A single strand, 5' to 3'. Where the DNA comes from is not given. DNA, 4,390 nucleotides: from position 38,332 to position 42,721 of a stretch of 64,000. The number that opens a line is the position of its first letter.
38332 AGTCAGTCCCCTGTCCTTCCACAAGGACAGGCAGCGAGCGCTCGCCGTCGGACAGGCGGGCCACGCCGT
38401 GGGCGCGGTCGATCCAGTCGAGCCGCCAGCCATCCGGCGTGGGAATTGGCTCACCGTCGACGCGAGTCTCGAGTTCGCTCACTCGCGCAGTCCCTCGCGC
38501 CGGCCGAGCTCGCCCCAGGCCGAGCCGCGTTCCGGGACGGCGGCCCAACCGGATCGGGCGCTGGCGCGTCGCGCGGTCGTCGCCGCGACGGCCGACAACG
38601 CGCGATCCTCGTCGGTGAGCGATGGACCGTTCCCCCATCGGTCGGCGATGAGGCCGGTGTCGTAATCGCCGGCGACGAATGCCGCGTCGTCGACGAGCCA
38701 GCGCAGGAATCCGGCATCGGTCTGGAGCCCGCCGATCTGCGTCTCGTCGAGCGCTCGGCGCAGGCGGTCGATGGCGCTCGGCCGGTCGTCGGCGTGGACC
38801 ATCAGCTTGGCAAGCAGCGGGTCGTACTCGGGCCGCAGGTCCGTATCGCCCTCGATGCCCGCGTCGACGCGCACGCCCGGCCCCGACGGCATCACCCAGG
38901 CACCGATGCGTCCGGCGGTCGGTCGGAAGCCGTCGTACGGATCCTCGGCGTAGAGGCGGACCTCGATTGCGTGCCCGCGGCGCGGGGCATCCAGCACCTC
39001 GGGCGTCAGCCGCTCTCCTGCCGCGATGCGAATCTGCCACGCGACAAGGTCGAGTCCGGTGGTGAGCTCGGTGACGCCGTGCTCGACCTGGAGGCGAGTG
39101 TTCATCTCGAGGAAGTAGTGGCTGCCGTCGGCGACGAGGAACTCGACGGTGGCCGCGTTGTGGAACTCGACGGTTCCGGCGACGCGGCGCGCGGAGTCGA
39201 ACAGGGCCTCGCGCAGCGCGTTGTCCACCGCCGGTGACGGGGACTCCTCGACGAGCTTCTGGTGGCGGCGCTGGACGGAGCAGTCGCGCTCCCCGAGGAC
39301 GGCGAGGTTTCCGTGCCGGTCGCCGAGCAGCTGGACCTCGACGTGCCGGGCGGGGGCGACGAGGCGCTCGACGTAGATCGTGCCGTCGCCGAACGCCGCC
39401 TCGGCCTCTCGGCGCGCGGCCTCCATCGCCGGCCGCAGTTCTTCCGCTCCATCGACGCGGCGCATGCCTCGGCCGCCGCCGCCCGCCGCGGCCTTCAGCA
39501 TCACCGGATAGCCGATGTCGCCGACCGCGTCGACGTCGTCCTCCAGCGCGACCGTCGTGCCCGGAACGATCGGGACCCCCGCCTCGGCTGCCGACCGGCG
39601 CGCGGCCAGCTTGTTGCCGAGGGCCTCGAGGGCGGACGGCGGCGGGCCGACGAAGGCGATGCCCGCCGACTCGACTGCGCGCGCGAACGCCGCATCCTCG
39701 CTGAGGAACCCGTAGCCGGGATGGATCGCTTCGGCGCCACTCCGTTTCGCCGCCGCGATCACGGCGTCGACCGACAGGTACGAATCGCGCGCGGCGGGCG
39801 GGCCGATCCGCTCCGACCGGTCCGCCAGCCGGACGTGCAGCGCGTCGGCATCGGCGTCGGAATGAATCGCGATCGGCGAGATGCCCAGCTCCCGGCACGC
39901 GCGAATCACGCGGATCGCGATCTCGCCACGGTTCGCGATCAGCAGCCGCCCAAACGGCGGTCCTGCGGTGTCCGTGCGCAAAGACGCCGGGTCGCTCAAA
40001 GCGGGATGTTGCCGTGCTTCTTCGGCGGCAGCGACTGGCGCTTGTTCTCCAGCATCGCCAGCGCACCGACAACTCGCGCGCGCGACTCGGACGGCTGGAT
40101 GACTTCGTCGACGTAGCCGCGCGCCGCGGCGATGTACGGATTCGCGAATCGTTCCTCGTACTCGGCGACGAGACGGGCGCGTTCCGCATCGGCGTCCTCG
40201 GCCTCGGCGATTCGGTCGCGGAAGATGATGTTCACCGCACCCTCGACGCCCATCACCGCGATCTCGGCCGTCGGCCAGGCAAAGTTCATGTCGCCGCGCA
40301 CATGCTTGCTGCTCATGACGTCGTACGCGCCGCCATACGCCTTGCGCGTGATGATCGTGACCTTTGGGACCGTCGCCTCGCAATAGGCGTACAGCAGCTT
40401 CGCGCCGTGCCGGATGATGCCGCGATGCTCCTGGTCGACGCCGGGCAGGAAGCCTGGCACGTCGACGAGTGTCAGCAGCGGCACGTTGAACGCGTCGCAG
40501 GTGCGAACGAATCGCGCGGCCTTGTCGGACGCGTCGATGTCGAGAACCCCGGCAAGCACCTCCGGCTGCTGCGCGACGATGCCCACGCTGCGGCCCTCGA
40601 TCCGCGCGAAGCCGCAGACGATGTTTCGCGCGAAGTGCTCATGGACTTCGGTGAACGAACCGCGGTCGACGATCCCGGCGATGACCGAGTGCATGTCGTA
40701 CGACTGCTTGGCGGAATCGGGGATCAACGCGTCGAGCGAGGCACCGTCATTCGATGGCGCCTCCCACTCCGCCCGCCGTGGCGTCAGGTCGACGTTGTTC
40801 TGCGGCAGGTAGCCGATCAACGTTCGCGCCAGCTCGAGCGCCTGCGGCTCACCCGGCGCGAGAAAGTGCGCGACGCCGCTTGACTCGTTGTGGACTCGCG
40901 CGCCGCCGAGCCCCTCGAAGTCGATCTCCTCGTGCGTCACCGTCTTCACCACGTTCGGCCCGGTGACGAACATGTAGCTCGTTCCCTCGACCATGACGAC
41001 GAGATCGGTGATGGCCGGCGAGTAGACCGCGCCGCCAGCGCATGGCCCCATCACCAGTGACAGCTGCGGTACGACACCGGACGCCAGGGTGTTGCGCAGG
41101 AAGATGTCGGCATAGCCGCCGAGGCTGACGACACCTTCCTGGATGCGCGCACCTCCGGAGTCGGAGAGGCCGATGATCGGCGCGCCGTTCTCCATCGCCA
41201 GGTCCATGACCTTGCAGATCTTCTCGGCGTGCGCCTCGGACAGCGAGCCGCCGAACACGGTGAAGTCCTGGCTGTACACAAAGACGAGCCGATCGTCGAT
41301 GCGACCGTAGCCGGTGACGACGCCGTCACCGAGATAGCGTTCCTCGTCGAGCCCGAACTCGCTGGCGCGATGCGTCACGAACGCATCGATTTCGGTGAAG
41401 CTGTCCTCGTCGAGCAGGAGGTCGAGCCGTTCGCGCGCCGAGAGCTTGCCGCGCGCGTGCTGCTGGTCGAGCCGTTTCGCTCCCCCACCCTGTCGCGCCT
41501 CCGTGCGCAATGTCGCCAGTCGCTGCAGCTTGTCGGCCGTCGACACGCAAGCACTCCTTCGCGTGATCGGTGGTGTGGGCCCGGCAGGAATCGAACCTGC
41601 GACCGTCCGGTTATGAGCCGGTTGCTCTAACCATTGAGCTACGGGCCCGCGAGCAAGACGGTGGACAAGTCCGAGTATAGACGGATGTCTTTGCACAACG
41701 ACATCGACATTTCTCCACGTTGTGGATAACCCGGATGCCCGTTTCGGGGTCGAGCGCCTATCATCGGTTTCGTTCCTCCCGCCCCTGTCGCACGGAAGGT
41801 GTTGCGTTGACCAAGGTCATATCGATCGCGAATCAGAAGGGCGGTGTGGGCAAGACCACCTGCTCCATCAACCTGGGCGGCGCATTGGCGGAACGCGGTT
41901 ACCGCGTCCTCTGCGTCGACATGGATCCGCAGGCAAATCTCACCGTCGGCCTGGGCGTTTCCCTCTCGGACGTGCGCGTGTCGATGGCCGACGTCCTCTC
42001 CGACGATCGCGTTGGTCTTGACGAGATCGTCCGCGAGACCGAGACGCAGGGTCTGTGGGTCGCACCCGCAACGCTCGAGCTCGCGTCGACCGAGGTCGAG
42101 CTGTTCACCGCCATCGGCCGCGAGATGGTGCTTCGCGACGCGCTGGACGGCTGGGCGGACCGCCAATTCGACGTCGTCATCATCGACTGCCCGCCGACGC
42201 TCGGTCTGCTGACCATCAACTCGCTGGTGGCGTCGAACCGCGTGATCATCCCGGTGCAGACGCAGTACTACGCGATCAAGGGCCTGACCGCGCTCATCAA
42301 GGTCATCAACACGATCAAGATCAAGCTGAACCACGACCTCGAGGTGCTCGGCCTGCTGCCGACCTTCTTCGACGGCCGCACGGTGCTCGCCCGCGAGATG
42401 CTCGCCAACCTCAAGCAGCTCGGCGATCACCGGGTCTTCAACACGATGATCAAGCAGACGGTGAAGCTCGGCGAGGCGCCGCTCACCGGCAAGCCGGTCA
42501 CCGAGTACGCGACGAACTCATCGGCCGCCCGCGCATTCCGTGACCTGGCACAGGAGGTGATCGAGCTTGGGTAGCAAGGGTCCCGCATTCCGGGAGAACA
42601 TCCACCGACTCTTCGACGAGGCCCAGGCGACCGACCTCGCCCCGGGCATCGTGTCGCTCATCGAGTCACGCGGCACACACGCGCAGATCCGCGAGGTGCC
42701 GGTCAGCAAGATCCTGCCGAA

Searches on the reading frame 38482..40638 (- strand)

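Call 42: search_protein_families(library=pfam, proteins=[window:38482-40638:-], max_evalue=0.01)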
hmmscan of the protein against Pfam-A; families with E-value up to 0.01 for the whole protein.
window:38482-40638:- (719 aa): 6 families
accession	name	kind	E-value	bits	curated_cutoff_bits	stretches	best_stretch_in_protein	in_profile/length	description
PF02786.22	CPSase_L_D2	-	7.4e-65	218.8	19.8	1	343-545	2-209/211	Carbamoyl-phosphate synthase L chain, ATP binding domain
PF00289.28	Biotin_carb_N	-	1.1e-42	145.5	25.5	1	229-337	2-110/110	Biotin carboxylase, N-terminal domain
PF02785.25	Biotin_carb_C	-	5e-34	117.1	32.4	1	559-665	1-107/108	Biotin carboxylase C-terminal domain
PF07478.18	Dala_Dala_lig_C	-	4.8e-09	36.5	24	1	372-514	32-174/204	D-ala D-ala ligase C-terminus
PF02222.28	ATP-grasp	-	1.2e-06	28.7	27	1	351-515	4-162/179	ATP-grasp domain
PF02655.19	ATP-grasp_3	-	0.0024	18.4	23.2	1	374-517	29-158/160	ATP-grasp domain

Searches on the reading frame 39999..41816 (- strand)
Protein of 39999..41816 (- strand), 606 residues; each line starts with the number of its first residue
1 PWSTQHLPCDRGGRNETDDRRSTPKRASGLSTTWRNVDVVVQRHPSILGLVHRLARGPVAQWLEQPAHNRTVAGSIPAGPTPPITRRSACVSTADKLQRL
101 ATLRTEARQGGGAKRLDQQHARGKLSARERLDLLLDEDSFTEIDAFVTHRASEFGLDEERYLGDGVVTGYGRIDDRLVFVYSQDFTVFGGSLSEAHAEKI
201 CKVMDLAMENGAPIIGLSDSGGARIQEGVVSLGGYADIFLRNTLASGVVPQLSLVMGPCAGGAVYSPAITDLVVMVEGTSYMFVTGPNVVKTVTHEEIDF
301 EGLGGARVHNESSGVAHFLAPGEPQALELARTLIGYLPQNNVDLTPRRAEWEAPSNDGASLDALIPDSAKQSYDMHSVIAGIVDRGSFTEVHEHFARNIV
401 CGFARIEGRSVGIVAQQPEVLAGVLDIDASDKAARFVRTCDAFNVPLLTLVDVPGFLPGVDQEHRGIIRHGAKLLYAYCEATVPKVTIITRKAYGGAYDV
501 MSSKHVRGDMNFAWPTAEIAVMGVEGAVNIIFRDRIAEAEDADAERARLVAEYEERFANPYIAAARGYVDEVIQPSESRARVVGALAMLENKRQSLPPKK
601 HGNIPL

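Call 20: search_protein_families(library=ncbifam, proteins=[window:39999-41816:-], max_evalue=0.001)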
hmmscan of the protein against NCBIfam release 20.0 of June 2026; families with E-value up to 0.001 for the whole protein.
window:39999-41816:- (606 aa): 9 families
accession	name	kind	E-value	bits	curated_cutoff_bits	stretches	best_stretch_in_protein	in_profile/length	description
TIGR01117.1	mmdA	subfamily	1.8e-237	789.2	998.8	1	96-606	2-512/512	methylmalonyl-CoA decarboxylase subunit alpha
NF005530.0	PRK07189.1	equivalog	2e-21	76.4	228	1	124-294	15-193/303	biotin-independent malonate decarboxylase subunit beta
TIGR00515.1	accD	equivalog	2e-20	73.3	317.45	1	124-297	56-242/285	acetyl-CoA carboxylase, carboxyltransferase subunit beta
TIGR03133.1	malonate_beta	equivalog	4.6e-20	72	278.15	1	125-294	6-183/274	biotin-independent malonate decarboxylase subunit beta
NF041504.1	AccA_sub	subfamily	4.2e-15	55.8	300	1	398-505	40-156/257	carboxyltransferase subunit alpha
NF004344.0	PRK05724.1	equivalog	6.6e-14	51.9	357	1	398-542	97-245/319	acetyl-CoA carboxylase carboxyltransferase subunit alpha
TIGR00513.1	accA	equivalog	1.7e-12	47.4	319.3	1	397-535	96-238/321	acetyl-CoA carboxylase carboxyl transferase subunit alpha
NF008971.0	PRK12319.1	equivalog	2.9e-08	33.6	406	1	399-543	45-193/256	acetyl-CoA carboxylase carboxyl transferase subunit alpha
TIGR03134.1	malonate_gamma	equivalog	3.4e-06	26.7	237.15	1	377-534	4-172/258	biotin-independent malonate decarboxylase subunit gamma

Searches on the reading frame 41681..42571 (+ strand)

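Call 42: search_protein_families(library=pfam, proteins=[window:41681-42571:+], max_evalue=0.01)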
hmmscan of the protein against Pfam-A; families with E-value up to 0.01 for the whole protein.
window:41681-42571:+ (297 aa): 10 families
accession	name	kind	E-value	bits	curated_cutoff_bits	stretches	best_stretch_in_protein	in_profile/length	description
PF13614.12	AAA_31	-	2.8e-58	197.2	27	1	44-222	1-177/177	AAA domain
PF01656.29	CbiA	-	4.9e-28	98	25.4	1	47-273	1-125/125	CobQ/CobB/MinD/ParA nucleotide binding domain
PF02374.21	ArsA_ATPase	-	6.3e-11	42.5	24.3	1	52-183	8-148/305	Anion-transporting ATPase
PF10609.15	ParA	-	5.7e-10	39.5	27.1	1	44-223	3-174/246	NUBPL iron-transfer P-loop NTPase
PF06564.18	CBP_BcsQ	-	2.7e-09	37.3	21.3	1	46-291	3-231/234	Cellulose biosynthesis protein BcsQ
PF00142.24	Fer4_NifH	-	5.9e-09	36.2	25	1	52-92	7-48/271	4Fe-4S iron sulfur cluster binding proteins, NifH/frxC family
PF09140.17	MipZ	-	1.5e-07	31.5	20.7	1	46-83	2-39/262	ATPase MipZ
PF07015.17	VirC1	-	0.00075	19.3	24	1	45-87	2-44/231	VirC1 protein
PF16575.11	CLP1_P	-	0.0025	18.1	26.6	1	55-99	4-49/188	mRNA cleavage and polyadenylation factor CLP1 P-loop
PF03308.22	MeaB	-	0.0029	17.1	23.1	1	54-150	42-129/273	Methylmalonyl Co-A mutase-associated GTPase MeaB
